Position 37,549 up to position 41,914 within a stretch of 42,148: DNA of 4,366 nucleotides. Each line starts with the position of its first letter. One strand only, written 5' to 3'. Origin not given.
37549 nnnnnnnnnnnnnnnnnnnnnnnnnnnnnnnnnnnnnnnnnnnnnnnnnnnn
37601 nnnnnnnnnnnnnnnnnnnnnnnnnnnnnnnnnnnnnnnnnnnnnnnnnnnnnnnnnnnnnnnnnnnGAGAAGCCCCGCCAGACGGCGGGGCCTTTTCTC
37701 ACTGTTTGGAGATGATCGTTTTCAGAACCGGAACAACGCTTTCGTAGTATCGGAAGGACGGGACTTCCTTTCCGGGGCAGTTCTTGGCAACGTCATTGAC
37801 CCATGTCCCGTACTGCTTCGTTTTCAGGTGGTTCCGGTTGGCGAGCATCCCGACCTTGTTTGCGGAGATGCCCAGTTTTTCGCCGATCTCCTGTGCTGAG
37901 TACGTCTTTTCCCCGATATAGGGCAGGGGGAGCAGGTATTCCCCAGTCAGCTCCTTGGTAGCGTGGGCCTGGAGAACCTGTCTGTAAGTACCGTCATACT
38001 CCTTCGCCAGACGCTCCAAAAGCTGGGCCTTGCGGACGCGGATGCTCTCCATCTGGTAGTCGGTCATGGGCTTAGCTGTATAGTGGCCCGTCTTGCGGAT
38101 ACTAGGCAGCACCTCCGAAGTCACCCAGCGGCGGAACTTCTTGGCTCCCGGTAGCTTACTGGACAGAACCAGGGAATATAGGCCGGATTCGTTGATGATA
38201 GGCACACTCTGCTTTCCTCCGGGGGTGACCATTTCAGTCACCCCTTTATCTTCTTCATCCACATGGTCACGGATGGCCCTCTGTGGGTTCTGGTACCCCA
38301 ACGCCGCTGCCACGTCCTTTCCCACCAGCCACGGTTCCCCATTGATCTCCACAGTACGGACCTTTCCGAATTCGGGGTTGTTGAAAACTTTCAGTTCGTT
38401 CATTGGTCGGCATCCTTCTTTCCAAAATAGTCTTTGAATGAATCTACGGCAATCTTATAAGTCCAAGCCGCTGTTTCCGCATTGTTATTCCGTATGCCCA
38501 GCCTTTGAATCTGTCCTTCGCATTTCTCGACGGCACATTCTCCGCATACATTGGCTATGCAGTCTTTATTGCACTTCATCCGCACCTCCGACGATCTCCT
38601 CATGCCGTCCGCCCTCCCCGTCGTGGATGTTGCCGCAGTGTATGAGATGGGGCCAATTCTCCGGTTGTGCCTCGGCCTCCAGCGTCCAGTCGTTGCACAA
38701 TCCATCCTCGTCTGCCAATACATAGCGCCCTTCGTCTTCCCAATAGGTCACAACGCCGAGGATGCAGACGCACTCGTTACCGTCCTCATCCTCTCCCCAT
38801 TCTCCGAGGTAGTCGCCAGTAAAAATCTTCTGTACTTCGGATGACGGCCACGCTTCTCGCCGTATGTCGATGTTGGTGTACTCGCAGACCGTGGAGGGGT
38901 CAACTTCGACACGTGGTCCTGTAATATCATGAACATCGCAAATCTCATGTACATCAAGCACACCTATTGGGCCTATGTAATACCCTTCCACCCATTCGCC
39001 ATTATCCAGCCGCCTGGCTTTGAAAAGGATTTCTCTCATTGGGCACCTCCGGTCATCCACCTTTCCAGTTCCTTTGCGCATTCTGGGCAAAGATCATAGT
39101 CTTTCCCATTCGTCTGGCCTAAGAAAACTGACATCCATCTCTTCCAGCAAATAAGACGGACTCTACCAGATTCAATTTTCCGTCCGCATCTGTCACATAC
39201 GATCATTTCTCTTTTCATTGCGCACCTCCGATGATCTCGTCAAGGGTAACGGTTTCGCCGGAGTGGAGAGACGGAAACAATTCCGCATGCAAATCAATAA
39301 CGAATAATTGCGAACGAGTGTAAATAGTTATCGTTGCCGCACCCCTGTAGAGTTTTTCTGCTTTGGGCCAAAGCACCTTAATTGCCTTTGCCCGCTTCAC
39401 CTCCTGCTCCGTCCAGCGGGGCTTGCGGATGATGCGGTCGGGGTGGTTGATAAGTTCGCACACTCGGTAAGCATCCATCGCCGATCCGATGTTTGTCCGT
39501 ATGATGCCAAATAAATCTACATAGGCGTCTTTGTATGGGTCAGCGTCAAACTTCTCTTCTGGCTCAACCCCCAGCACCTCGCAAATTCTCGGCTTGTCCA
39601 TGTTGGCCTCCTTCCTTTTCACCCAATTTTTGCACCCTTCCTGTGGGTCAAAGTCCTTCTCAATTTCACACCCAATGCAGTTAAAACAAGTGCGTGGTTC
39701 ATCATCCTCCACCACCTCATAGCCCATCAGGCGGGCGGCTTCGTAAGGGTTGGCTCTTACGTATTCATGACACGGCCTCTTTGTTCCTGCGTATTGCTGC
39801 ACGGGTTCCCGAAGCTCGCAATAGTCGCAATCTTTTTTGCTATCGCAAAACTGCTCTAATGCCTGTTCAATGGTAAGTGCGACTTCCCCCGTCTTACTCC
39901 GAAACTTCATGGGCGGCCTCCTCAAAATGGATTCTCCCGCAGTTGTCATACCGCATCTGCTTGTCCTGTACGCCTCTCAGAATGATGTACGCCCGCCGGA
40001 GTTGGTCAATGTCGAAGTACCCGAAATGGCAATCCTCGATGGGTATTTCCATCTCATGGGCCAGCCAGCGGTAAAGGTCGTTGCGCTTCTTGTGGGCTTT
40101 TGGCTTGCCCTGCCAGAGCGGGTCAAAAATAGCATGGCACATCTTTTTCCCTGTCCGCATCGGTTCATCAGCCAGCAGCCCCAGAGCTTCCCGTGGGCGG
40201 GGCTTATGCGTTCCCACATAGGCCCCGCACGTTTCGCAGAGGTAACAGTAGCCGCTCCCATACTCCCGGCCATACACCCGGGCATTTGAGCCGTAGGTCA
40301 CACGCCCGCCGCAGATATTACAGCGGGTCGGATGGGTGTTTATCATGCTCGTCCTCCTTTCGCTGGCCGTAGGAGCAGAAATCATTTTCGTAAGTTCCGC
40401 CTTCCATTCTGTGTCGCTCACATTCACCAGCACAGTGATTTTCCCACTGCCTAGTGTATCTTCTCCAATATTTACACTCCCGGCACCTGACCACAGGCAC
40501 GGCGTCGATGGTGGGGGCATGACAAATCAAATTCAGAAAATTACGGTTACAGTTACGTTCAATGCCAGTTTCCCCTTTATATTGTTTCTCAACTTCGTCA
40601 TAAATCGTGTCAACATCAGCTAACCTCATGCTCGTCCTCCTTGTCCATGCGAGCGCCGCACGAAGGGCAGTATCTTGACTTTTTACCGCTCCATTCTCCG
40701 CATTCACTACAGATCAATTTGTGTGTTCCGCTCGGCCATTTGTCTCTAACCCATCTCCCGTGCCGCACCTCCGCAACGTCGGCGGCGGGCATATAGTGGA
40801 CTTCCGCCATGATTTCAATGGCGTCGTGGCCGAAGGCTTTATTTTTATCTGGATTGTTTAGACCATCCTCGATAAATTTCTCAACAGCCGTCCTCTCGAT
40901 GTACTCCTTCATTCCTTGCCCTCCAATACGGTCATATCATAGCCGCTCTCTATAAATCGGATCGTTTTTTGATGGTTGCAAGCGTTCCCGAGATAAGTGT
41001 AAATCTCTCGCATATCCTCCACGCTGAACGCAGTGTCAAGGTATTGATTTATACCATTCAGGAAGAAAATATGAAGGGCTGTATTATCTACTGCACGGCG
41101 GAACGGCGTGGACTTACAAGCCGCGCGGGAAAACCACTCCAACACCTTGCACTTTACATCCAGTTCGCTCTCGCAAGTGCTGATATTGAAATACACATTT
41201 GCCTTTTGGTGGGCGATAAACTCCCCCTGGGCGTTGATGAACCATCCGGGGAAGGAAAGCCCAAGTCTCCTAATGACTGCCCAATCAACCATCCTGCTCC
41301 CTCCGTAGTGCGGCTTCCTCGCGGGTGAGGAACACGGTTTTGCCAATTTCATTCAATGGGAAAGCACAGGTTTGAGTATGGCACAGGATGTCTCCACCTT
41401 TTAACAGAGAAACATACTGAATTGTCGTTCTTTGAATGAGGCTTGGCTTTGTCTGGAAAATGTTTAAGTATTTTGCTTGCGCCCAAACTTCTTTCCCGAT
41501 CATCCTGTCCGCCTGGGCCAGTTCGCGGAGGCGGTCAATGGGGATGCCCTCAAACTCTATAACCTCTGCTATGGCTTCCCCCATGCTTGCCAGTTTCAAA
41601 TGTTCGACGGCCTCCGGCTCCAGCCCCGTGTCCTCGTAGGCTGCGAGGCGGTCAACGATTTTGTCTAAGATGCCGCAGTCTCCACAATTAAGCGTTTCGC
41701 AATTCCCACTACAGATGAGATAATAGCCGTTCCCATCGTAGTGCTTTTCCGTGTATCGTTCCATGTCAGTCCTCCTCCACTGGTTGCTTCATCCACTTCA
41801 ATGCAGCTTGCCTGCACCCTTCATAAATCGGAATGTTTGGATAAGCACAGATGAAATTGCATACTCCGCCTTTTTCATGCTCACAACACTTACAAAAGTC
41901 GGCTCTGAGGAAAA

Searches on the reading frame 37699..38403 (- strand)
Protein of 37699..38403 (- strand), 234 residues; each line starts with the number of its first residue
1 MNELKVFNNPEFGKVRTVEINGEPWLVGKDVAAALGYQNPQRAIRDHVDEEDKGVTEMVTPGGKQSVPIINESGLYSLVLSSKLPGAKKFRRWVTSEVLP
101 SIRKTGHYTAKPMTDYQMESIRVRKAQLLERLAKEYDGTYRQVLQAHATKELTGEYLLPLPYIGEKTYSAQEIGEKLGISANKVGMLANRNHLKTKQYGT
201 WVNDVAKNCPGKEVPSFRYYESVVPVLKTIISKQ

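Call 49: search_protein_families(library=phrogs, proteins=[window:37699-38403:-], max_evalue=0.001)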
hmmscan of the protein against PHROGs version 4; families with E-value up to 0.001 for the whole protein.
window:37699-38403:- (234 aa): 15 families
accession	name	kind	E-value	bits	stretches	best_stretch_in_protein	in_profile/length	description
phrog_7940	-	unknown function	3.9e-68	230.7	1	1-232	1-250/252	-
phrog_130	-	transcription regulation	2.3e-55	189.5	1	1-202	157-364/480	anti-repressor Ant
phrog_2899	-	transcription regulation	4.3e-48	165.2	1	1-180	4-176/263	anti-repressor Ant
phrog_463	-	transcription regulation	3e-47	162.3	1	1-134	2-138/250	anti-repressor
phrog_2593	-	transcription regulation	3.9e-37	129.4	1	14-155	31-182/255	anti-repressor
phrog_245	-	transcription regulation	3e-32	113.4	1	7-122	46-154/319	anti-repressor Ant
phrog_5060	-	transcription regulation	4.3e-31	109.7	1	14-119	16-127/224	anti-repressor Ant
phrog_1726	-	transcription regulation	2.5e-30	107.2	1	117-233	141-260/264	anti-repressor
phrog_2977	-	transcription regulation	5.7e-29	101.8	1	1-85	61-148/150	anti-repressor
phrog_25722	-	unknown function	1.5e-27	97.2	1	3-147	3-146/150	-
phrog_32874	-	unknown function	2.5e-27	96.5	1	124-229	2-107/114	-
phrog_2011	-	transcription regulation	1.8e-26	94.5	1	5-136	2-140/275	anti-repressor Ant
phrog_9976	-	transcription regulation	5.9e-24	85.9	1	14-116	10-114/188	anti-repressor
phrog_373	-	transcription regulation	9.7e-09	36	1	1-135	76-224/373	anti-repressor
phrog_34000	-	unknown function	2.6e-06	28.4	1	5-147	15-164/194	-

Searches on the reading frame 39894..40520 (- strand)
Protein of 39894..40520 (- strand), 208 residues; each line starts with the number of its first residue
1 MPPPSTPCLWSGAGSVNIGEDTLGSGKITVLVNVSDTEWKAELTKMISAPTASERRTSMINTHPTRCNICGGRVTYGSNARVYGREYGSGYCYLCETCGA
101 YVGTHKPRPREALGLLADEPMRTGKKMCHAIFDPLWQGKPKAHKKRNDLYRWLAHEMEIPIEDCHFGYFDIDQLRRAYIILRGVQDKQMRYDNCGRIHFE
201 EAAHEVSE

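Call 49: search_protein_families(library=phrogs, proteins=[window:39894-40520:-], max_evalue=0.001)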
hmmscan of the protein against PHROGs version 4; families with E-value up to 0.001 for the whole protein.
window:39894-40520:- (208 aa): 2 families
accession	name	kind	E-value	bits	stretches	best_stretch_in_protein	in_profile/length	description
phrog_1934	-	unknown function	1.2e-40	139.7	1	55-188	4-135/144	-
phrog_25081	-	unknown function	2e-14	54.3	1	117-182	2-64/75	-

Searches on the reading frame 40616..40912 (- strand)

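Call 49: search_protein_families(library=phrogs, proteins=[window:40616-40912:-], max_evalue=0.001)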
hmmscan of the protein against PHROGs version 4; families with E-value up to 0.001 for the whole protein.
window:40616-40912:- (98 aa): 3 families
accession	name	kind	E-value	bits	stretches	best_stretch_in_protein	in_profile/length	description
phrog_22543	-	unknown function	1.8e-14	55.1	1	1-96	1-104/105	-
phrog_10714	-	unknown function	0.00031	21.9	1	61-94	69-104/109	-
phrog_2546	-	unknown function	0.00035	21.8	1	67-95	2-30/180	-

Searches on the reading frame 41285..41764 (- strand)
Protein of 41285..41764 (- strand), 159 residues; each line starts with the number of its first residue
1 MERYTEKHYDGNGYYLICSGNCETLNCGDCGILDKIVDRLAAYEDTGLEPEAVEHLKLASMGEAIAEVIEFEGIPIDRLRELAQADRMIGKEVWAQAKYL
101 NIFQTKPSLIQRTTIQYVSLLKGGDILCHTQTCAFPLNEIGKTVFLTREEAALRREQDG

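Call 49: search_protein_families(library=phrogs, proteins=[window:41285-41764:-], max_evalue=0.001)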
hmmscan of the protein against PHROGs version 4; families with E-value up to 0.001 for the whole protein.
window:41285-41764:- (159 aa): 1 family
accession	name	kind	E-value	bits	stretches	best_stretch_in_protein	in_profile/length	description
phrog_38832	-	unknown function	2e-32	113.5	2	1-87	1-94/186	-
